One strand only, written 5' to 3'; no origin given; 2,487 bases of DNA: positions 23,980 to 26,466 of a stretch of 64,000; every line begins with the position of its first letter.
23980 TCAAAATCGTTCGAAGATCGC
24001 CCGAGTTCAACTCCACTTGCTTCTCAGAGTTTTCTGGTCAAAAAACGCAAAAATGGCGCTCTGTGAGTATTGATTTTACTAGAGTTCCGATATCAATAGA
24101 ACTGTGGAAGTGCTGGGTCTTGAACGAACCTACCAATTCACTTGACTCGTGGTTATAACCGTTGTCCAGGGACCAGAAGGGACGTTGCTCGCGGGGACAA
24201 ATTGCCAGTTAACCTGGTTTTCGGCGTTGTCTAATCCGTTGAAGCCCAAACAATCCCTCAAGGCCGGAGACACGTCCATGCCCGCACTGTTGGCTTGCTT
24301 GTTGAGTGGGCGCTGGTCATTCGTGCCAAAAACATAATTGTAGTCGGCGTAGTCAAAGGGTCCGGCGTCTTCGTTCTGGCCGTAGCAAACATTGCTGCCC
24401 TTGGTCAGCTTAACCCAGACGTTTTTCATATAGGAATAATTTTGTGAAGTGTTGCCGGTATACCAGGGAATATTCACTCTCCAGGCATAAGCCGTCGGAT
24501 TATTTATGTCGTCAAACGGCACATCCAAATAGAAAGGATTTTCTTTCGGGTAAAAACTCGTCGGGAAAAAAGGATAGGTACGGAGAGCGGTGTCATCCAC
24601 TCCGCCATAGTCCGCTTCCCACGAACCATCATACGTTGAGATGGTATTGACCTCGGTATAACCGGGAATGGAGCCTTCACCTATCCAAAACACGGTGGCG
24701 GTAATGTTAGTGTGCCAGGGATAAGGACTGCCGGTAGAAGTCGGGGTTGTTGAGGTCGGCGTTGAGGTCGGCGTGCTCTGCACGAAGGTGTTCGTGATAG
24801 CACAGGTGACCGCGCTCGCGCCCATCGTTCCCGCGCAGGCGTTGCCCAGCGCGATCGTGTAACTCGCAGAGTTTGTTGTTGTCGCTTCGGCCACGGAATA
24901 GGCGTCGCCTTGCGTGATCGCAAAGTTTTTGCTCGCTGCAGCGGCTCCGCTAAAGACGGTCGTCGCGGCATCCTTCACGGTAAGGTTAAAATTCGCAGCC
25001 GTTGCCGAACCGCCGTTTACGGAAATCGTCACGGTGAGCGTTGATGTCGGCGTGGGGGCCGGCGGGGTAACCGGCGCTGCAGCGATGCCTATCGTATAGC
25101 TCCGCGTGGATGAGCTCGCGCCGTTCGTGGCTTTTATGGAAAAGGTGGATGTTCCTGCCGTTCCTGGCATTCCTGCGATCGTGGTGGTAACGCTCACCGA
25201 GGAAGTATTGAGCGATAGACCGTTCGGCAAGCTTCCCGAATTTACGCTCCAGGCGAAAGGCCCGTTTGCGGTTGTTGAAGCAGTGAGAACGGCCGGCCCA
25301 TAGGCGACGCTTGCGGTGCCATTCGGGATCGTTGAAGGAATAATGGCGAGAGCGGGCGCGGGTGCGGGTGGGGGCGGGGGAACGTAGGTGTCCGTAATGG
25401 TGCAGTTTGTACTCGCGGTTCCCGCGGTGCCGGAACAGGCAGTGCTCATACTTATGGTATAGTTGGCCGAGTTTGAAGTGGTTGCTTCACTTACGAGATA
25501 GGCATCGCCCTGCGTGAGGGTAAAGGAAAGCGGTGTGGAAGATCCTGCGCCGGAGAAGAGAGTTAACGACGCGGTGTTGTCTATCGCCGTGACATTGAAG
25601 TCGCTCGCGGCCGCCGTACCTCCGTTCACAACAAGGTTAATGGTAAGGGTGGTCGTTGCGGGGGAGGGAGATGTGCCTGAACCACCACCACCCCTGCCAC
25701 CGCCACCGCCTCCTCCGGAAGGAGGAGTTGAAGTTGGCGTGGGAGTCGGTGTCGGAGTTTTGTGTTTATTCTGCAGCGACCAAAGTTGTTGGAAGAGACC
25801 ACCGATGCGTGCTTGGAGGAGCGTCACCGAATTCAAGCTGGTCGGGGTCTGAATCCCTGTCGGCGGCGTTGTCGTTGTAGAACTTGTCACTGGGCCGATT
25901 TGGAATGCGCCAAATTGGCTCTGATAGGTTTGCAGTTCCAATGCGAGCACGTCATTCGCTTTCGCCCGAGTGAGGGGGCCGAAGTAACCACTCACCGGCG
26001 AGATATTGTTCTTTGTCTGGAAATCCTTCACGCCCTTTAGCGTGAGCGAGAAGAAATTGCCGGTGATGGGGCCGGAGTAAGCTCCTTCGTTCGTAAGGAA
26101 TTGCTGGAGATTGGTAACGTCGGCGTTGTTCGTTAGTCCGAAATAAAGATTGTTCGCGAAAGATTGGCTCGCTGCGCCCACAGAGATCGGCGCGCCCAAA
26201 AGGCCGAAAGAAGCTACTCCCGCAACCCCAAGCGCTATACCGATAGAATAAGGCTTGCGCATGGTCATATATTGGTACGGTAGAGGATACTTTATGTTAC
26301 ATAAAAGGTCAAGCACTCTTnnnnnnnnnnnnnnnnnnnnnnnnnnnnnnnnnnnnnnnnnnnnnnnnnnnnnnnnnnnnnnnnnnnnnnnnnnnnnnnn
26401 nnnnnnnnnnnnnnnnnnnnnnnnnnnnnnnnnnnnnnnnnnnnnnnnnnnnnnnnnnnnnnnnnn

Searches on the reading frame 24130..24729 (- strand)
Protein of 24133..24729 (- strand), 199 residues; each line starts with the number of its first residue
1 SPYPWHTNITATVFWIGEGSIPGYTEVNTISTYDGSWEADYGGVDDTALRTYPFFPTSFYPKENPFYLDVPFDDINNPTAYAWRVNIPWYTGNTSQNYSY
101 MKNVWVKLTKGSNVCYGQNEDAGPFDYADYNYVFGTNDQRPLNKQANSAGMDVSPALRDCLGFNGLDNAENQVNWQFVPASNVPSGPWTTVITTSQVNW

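Call 24: search_protein_families(library=pfam, proteins=[window:24133-24729:-], max_evalue=10)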
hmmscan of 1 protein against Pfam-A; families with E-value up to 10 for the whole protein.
seq(199 aa): 1 family
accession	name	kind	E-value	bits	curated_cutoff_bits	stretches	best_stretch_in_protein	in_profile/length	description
PF01420.25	Methylase_S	-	0.099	13.3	22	1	83-137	28-85/168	Type I restriction modification DNA specificity domain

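Call 25: search_solved_structures(query=window:24133-24729:-, max_evalue=10, show_alignments=2)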
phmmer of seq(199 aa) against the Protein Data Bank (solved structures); distinct sequences matched with E-value up to 10: 0.

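Call 38: find_homologous_proteins(query=window:24133-24729:-, max_evalue=0.00001)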
Query seq(199 aa) (199 aa): 499 proteins with E <= 0.00001 among 513 candidates; the best 120 are listed.
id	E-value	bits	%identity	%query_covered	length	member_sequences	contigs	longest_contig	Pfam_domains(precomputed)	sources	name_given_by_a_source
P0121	1.2e-84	301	67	98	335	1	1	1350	-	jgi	jgi:hypothetical protein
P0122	1.4e-80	288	65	97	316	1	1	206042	-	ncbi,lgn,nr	ncbi:MAG TPA: hypothetical protein VFX17_02325 [Patescibacteria group bacterium]|nr:hypothetical pro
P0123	3.8e-71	257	61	98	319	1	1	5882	-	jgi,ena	-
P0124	2.0e-68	248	58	98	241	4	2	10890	-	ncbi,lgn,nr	ncbi:MAG: hypothetical protein IT304_12605 [Dehalococcoidia bacterium]|nr:hypothetical protein [Deha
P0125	6.1e-68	247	56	99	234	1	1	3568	-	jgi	jgi:hypothetical protein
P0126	1.4e-67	246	57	99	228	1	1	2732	-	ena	-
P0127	2.6e-67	245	57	98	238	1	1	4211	-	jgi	jgi:hypothetical protein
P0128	3.0e-67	244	58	100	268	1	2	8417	-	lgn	-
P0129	6.2e-67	243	61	97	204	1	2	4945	-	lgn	-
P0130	5.9e-66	240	58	100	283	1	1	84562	-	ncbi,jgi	ncbi:MAG: hypothetical protein WC640_01620 [Candidatus Paceibacterota bacterium]|jgi:hypothetical pr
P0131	7.4e-66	240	54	98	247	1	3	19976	-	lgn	-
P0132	5.2e-65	237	58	99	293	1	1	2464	-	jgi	jgi:hypothetical protein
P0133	7.9e-65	237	57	99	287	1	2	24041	-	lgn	-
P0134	2.3e-64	235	57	100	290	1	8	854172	-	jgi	jgi:hypothetical protein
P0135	4.5e-64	234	56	100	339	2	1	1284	-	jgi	jgi:hypothetical protein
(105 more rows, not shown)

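Call 48: predict_structure(alignment_id=A2)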
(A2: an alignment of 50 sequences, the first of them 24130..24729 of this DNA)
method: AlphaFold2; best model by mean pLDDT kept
length: 199 residues; sequences in the alignment: 50
mean_pLDDT: 92.7   pTM: 0.90
mean pLDDT of the five models: 92.7, 89.4, 88.3, 88.2, 86.6
residues with pLDDT >= 90: 160; 70-90: 30; 50-70: 9; < 50: 0
segments of 3 or more residues with pLDDT < 50: none
pLDDT, mean of each block of 10 residues (from residue 1): 93 85 62 90 92 95 98 95 96 93 98 98 92 97 92 97 90 98 98 94
secondary structure, 60 per line:
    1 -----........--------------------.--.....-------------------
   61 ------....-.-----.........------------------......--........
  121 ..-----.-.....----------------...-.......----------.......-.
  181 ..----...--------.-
elements in order: E6-13 H37-41 E67-70 H78-86 E105-110 E113-122 H130-134 E151-153 H155-161 E172-178

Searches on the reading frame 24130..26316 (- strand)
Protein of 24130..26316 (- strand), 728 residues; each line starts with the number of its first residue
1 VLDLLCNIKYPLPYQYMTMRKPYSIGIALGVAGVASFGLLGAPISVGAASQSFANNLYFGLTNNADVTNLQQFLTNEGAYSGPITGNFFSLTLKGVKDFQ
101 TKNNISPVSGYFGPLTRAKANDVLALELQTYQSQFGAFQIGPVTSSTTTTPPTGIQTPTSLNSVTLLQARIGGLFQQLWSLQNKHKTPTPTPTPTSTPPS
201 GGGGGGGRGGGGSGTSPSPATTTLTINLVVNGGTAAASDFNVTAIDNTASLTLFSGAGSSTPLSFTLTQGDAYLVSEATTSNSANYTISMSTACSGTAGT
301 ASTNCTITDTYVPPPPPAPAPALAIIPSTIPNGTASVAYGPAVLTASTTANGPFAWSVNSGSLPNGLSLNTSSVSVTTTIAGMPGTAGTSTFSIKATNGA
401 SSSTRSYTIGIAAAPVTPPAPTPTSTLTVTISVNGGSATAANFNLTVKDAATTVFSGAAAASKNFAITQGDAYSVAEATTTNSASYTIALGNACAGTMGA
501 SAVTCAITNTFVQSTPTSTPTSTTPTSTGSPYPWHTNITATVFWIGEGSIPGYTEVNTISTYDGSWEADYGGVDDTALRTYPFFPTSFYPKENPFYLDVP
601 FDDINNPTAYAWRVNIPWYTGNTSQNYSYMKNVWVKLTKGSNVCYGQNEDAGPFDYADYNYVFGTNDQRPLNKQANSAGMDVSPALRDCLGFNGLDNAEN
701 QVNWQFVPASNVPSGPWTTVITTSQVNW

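Call 5: search_protein_families(library=pfam, proteins=[window:24130-26316:-], max_evalue=0.01)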
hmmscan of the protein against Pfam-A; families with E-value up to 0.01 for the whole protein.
window:24130-26316:- (728 aa): 1 family
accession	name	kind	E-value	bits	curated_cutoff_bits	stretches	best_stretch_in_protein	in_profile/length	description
PF01471.23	PG_binding_1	-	1.1e-09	38.8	23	1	64-118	2-55/57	Putative peptidoglycan binding domain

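Call 6: search_protein_families(library=ncbifam, proteins=[window:24130-26316:-], max_evalue=0.01)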
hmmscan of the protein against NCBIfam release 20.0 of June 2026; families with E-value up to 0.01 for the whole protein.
window:24130-26316:- (728 aa): 1 family
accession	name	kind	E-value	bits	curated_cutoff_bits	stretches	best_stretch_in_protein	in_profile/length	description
TIGR02869.1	spore_SleB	equivalog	0.00063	19.7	236.5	1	63-120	12-68/201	spore cortex-lytic enzyme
